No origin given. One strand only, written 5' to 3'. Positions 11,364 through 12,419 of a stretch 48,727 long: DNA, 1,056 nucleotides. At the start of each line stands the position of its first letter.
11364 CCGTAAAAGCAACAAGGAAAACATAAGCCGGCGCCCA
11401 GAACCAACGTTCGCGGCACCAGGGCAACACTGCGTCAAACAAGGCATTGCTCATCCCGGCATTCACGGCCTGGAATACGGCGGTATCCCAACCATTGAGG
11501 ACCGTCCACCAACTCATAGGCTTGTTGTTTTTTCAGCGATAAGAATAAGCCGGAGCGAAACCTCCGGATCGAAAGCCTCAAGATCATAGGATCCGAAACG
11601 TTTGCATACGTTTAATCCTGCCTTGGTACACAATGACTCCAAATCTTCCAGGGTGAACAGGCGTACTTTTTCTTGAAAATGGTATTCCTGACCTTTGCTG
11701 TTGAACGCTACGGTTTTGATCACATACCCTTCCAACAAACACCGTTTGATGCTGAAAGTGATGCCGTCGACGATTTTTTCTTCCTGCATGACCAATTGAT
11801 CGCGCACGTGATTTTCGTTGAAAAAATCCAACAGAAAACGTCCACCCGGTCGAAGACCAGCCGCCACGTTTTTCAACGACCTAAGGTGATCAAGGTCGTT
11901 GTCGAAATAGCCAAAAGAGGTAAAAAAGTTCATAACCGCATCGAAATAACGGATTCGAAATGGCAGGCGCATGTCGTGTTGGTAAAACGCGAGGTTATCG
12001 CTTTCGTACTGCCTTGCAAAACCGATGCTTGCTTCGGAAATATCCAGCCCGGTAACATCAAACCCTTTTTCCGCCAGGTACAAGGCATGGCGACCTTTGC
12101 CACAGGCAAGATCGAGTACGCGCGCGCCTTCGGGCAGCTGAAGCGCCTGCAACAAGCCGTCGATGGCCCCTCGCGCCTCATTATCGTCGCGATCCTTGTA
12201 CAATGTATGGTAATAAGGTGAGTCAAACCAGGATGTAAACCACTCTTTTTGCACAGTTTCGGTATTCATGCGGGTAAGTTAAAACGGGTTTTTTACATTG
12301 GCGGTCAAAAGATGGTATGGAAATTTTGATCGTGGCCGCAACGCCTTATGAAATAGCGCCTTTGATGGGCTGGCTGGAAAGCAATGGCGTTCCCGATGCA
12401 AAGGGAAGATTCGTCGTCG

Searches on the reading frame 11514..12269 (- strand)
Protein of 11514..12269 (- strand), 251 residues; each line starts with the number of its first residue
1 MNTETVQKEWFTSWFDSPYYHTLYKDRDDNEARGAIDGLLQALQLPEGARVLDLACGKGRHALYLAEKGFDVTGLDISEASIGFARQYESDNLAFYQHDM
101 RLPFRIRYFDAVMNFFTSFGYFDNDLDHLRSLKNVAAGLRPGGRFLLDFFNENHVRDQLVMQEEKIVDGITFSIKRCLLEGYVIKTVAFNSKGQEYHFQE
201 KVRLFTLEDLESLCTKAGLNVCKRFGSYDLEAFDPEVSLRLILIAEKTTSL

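Call 16: search_protein_families(library=pfam, proteins=[window:11514-12269:-], max_evalue=0.0001)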
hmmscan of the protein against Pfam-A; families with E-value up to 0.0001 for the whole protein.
window:11514-12269:- (251 aa): 10 families
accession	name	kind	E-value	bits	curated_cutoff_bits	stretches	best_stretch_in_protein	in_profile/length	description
PF13489.12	Methyltransf_23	-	8.9e-17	61.7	27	1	34-221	8-161/164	Methyltransferase domain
PF13649.12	Methyltransf_25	-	4.6e-16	59.7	27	1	51-143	1-97/97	Methyltransferase domain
PF08241.18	Methyltransf_11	-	9.8e-14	52.2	21.2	1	52-146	1-94/95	Methyltransferase domain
PF13847.12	Methyltransf_31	-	1.4e-12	47.9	27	1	47-165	3-127/145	Methyltransferase domain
PF03848.20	TehB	-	1.5e-09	38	20.4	1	39-92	22-76/193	Tellurite resistance protein TehB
PF08242.18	Methyltransf_12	-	6.8e-08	33.6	30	1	52-145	1-98/98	Methyltransferase domain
PF05724.17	TPMT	-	1.8e-06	28.2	26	1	30-87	20-78/218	Thiopurine S-methyltransferase (TPMT)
PF02353.26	CMAS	-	3.3e-06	27.1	27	1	22-198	34-210/273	Mycolic acid cyclopropane synthetase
PF01209.24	Ubie_methyltran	-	8.8e-06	25.7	20.1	1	47-147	47-151/233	ubiE/COQ5 methyltransferase family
PF07021.18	MetW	-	3.4e-05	24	21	0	45-82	11-49/193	Methionine biosynthesis protein MetW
